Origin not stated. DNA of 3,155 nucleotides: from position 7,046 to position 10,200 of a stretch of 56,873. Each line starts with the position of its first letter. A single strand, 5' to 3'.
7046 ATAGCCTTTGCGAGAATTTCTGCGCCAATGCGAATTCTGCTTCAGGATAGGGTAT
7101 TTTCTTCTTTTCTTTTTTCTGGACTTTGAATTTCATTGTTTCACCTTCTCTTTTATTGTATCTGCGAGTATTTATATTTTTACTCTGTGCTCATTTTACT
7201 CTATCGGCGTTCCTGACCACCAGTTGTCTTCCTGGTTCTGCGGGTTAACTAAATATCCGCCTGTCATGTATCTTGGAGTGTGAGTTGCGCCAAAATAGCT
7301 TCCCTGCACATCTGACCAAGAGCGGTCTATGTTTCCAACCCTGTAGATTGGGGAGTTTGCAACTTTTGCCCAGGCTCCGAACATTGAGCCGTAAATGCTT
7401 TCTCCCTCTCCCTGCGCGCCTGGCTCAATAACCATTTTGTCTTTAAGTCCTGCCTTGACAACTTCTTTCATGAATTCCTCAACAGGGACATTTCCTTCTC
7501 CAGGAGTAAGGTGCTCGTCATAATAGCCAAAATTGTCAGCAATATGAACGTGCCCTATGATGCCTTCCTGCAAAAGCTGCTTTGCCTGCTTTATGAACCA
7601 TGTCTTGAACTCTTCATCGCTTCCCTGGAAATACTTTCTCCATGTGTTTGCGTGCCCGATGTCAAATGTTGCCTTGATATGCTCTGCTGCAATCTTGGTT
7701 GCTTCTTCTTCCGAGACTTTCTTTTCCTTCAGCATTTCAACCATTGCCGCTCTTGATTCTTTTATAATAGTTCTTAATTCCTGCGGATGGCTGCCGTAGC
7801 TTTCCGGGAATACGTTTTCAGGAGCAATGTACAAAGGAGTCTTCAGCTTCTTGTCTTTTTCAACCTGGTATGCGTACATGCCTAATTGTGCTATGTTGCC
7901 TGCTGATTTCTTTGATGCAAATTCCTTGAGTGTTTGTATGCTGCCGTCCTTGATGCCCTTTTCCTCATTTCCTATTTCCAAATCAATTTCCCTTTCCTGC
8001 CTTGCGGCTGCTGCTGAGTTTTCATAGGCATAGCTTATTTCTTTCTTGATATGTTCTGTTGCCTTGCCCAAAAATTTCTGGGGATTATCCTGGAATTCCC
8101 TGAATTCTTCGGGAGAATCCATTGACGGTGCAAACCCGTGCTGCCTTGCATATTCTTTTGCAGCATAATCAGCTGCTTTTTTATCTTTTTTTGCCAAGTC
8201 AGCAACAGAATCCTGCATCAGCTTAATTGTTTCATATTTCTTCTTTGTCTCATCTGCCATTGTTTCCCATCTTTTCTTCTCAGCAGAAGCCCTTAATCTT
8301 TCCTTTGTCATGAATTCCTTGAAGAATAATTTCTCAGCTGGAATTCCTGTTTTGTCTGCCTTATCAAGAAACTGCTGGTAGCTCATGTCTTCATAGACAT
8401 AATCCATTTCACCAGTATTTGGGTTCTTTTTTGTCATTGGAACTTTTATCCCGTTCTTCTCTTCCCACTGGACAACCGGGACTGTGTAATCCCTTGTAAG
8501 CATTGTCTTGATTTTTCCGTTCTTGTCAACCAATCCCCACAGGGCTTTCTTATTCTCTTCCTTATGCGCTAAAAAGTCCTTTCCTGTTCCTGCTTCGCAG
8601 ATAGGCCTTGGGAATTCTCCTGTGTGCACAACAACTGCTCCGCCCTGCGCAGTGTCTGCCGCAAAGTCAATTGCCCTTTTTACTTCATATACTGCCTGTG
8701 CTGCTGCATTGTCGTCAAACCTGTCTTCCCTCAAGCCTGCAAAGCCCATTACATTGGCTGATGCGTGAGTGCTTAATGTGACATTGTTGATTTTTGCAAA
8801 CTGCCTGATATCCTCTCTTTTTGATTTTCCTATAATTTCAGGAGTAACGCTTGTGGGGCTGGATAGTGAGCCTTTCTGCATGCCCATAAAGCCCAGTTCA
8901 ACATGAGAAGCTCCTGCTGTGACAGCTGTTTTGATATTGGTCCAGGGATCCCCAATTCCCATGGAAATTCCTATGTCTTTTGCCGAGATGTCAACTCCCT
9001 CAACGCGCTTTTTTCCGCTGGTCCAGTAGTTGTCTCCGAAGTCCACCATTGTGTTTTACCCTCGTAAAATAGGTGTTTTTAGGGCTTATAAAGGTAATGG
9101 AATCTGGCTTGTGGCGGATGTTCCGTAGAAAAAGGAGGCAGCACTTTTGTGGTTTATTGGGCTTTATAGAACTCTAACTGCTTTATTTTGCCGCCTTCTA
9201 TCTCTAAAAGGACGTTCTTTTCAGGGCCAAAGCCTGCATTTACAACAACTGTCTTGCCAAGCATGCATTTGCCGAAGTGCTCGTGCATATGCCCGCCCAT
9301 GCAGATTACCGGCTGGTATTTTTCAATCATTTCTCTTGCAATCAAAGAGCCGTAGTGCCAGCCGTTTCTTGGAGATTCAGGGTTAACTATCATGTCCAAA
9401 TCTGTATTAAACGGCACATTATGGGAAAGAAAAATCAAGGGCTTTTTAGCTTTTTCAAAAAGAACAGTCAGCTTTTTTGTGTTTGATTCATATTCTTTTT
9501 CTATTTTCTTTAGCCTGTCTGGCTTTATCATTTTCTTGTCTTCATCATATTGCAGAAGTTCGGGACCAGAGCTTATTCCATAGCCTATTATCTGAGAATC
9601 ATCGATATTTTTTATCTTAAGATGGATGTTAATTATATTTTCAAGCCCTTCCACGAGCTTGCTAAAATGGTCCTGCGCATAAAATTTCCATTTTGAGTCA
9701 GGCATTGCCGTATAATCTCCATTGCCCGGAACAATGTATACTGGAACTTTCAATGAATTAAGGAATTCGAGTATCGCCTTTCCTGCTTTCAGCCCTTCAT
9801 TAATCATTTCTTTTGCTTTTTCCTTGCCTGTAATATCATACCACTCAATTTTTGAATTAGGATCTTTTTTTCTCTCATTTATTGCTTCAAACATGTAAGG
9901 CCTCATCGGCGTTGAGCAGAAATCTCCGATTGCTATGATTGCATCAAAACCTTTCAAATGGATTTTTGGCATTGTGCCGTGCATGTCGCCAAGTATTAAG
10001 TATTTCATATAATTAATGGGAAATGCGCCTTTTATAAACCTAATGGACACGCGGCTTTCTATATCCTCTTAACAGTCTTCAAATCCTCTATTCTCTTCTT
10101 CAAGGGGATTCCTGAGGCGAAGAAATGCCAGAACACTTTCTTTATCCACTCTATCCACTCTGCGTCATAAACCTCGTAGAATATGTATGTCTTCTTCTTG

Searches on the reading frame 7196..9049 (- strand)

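Call 9: search_protein_families(library=pfam, proteins=[window:7196-9049:-], max_evalue=0.001)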
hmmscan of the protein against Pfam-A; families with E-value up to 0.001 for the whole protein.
window:7196-9049:- (617 aa): 1 family
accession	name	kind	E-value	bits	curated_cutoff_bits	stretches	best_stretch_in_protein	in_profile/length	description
PF01261.30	AP_endonuc_2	-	2.4e-17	63.9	31.1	2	452-545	147-231/249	Xylose isomerase-like TIM barrel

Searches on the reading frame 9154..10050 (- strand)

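Call 9: search_protein_families(library=pfam, proteins=[window:9154-10050:-], max_evalue=0.001)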
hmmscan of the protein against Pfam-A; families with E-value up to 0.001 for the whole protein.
window:9154-10050:- (298 aa): 2 families
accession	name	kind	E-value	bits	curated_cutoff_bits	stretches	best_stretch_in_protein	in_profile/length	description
PF14582.11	Metallophos_3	-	6.1e-10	39.3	28.2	1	26-274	24-238/259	Metallophosphoesterase, calcineurin superfamily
PF00149.33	Metallophos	-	3e-09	38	21.5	1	15-257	1-190/191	Calcineurin-like phosphoesterase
